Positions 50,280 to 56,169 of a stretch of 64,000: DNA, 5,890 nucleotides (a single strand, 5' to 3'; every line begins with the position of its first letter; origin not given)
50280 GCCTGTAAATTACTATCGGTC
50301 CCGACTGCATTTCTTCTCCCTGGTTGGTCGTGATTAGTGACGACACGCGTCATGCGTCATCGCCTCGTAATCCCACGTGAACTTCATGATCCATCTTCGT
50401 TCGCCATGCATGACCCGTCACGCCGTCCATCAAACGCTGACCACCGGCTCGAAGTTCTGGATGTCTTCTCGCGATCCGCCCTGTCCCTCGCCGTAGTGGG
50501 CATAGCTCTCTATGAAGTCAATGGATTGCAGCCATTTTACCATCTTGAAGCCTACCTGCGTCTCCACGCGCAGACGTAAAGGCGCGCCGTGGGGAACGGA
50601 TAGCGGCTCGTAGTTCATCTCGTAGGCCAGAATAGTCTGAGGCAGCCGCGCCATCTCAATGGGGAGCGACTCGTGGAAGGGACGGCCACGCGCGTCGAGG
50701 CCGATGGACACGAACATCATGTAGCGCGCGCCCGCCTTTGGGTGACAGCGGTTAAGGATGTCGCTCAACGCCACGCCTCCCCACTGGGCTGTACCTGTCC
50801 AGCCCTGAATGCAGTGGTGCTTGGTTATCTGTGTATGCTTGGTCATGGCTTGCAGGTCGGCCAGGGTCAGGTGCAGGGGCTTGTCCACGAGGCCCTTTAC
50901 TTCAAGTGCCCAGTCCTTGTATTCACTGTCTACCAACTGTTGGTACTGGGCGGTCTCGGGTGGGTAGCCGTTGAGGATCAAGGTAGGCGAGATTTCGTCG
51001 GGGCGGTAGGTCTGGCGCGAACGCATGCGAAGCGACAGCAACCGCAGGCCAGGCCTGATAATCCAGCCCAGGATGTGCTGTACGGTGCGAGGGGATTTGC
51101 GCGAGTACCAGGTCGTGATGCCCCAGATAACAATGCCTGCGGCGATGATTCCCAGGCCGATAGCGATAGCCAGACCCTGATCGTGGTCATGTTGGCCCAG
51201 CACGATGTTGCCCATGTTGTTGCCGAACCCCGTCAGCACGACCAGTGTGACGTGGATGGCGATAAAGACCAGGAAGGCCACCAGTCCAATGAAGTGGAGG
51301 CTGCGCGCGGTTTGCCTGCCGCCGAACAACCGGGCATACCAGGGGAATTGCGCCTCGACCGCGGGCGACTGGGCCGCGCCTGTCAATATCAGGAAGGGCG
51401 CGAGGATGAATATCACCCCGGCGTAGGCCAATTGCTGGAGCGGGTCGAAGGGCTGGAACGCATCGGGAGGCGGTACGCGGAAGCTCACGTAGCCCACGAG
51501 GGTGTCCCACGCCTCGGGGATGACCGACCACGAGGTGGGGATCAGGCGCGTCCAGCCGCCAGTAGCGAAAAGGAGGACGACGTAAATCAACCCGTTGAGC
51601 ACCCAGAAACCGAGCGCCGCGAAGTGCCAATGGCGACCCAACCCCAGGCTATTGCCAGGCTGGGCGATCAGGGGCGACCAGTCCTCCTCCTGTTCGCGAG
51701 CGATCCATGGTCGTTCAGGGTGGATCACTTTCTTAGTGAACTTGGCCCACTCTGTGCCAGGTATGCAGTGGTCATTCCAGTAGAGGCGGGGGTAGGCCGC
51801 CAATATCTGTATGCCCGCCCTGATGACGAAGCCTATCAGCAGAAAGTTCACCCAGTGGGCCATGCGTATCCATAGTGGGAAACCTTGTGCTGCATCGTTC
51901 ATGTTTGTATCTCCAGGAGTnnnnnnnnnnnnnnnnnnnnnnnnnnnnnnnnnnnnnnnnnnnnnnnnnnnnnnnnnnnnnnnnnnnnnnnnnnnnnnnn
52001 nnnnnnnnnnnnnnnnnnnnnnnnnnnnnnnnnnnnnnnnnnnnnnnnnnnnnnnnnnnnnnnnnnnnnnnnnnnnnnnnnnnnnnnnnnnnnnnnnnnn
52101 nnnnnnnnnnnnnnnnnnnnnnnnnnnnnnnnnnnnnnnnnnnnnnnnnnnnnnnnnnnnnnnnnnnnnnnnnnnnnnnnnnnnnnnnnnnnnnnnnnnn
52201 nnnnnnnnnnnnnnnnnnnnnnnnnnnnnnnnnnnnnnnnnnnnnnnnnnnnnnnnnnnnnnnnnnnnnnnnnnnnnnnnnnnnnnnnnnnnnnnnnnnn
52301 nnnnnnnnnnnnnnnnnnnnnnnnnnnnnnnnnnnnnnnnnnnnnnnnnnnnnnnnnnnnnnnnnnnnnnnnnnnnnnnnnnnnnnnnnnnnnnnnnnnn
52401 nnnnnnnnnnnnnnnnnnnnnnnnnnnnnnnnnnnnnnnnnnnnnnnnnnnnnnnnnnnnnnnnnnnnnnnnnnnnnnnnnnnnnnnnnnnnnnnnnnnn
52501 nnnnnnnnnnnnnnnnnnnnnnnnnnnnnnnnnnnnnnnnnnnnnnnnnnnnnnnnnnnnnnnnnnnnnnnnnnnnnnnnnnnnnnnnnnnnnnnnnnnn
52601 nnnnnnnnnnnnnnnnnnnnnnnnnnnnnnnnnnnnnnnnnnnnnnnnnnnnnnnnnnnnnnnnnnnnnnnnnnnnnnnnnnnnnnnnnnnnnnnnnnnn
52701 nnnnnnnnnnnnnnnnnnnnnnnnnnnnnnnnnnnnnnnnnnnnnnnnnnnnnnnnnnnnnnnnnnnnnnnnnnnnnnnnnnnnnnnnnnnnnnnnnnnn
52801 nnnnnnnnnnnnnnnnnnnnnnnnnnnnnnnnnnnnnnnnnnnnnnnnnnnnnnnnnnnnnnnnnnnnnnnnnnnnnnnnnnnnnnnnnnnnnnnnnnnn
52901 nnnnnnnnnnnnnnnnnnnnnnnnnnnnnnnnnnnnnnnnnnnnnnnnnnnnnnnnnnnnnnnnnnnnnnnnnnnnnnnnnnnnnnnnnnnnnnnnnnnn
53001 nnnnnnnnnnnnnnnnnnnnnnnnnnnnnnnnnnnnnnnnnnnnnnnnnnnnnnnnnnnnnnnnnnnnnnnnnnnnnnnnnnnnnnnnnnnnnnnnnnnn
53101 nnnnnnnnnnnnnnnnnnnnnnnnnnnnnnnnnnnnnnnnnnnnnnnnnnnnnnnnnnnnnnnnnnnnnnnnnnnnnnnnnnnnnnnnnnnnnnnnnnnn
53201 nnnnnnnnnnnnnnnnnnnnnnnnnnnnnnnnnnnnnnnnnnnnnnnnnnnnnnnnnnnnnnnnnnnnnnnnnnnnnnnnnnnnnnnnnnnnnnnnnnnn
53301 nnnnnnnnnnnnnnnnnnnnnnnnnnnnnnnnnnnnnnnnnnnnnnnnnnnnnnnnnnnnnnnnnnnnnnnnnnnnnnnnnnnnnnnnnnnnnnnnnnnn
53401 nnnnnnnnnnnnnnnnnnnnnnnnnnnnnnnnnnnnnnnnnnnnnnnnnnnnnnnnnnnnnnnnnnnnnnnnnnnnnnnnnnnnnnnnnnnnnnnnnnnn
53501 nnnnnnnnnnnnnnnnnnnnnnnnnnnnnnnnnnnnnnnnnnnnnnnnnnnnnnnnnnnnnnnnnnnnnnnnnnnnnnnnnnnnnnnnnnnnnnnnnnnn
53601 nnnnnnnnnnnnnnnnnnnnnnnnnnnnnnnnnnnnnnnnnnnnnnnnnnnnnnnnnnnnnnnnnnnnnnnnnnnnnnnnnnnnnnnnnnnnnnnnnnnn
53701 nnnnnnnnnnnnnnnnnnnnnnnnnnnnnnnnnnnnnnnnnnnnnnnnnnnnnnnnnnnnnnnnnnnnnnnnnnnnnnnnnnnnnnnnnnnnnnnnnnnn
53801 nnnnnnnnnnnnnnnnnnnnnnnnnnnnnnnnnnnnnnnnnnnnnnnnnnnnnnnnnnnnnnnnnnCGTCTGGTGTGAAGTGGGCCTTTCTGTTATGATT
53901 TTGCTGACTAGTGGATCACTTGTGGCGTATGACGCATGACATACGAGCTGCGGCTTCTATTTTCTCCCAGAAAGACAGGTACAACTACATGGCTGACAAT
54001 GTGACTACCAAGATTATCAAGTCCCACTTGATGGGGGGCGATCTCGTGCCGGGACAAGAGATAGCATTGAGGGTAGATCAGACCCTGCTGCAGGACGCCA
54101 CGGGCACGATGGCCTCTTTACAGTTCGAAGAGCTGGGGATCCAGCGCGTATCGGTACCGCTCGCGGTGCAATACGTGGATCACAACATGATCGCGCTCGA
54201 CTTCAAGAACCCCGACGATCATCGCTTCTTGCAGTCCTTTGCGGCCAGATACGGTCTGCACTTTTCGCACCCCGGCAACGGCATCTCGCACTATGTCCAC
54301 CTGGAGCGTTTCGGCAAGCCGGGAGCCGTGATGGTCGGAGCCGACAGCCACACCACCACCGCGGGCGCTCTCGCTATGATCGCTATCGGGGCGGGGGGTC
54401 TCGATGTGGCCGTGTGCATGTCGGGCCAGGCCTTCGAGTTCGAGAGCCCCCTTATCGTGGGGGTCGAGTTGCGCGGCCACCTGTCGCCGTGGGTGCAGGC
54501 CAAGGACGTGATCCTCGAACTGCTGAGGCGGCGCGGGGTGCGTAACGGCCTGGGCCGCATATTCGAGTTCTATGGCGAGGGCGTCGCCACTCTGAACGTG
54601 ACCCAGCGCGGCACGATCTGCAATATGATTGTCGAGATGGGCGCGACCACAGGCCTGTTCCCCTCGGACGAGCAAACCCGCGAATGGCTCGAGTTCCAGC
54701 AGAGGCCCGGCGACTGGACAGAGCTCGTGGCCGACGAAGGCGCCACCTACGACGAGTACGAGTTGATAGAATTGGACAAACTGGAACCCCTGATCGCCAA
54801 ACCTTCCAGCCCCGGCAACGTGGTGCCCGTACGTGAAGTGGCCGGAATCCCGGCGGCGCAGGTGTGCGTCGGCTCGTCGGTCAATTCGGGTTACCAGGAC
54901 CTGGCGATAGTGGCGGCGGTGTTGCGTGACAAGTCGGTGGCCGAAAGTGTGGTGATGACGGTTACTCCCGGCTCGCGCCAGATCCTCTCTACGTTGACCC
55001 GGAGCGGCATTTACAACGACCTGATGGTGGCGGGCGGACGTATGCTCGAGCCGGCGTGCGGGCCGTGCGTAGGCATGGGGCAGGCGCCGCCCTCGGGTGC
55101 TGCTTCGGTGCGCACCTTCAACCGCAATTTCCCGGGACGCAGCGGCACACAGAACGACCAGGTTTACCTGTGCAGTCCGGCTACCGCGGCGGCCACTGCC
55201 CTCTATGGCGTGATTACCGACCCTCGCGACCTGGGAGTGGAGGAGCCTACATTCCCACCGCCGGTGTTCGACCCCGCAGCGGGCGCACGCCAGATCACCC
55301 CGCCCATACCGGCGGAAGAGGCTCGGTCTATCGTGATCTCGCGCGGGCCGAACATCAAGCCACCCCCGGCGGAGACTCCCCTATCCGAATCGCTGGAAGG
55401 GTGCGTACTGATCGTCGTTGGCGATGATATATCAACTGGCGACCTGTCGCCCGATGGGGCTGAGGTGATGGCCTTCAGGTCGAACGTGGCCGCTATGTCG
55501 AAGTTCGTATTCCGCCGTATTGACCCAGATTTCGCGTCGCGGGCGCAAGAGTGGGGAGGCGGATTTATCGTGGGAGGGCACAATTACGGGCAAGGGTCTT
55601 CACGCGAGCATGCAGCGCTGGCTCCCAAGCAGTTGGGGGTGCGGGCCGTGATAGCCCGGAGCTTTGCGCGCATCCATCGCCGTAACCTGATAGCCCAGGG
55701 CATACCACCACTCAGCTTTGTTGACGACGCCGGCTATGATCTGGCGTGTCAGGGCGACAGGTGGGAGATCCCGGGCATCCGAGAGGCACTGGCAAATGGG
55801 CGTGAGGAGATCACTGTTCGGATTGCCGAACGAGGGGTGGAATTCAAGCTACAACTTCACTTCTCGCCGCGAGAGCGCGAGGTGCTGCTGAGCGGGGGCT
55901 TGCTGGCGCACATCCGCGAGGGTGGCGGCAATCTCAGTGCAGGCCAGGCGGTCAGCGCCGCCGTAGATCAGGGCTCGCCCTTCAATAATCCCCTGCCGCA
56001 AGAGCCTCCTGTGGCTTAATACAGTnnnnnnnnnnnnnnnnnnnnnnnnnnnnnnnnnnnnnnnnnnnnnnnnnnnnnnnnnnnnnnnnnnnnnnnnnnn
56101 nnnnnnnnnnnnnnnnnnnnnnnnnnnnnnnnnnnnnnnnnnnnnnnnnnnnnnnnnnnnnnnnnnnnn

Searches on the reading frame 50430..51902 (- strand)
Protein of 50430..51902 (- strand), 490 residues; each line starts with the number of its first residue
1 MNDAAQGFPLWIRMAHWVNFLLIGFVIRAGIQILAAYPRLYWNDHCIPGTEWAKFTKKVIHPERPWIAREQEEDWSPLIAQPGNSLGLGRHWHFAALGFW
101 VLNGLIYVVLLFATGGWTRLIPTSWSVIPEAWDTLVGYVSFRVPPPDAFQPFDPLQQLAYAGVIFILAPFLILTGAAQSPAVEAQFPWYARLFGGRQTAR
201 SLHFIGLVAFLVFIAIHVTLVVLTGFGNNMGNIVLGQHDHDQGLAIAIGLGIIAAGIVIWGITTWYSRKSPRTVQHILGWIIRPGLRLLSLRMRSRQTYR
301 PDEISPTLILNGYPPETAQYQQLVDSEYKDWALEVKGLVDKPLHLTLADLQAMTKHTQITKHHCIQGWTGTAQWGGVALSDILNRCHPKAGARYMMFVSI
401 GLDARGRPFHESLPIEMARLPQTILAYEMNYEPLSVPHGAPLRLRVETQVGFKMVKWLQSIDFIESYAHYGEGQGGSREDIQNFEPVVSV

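Call 63: search_protein_families(library=pfam, proteins=[window:50430-51902:-], max_evalue=0.00001)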
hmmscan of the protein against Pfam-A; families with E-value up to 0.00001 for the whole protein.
window:50430-51902:- (490 aa): 2 families
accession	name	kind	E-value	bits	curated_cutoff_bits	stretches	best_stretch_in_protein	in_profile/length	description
PF00174.25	Oxidored_molyb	-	1.1e-36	126.4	24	1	327-466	8-163/169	Oxidoreductase molybdopterin binding domain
PF01292.26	Ni_hydr_CYTB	-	8.5e-17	61.9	30.1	1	8-228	2-169/179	Prokaryotic cytochrome b561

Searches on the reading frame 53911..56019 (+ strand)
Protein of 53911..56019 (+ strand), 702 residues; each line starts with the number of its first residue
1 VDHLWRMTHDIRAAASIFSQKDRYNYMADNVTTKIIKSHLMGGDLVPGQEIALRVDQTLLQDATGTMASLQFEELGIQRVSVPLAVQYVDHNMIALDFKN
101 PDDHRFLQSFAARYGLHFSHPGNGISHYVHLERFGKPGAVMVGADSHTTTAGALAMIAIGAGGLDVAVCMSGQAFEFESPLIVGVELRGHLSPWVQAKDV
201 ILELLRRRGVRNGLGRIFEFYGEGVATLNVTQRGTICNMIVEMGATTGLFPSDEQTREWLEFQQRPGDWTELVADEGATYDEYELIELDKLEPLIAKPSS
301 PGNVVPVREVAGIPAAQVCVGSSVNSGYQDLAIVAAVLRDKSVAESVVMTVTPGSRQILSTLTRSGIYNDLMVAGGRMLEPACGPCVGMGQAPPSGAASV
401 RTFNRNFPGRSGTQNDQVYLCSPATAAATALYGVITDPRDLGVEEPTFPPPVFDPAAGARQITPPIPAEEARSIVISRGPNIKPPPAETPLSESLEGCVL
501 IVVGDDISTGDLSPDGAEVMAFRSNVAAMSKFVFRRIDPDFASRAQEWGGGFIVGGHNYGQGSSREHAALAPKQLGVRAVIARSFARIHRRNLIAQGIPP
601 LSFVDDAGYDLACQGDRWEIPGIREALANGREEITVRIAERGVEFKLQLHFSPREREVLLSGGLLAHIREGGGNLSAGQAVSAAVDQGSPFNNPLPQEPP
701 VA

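Call 63: search_protein_families(library=pfam, proteins=[window:53911-56019:+], max_evalue=0.00001)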
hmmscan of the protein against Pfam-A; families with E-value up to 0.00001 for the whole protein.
window:53911-56019:+ (702 aa): 2 families
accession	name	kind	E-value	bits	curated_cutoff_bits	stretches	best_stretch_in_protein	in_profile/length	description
PF00330.25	Aconitase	-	2.5e-98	330.5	28.7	2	34-310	2-306/463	Aconitase family (aconitate hydratase)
PF00694.25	Aconitase_C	-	6.5e-22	78.7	22.8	1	552-604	77-129/131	Aconitase C-terminal domain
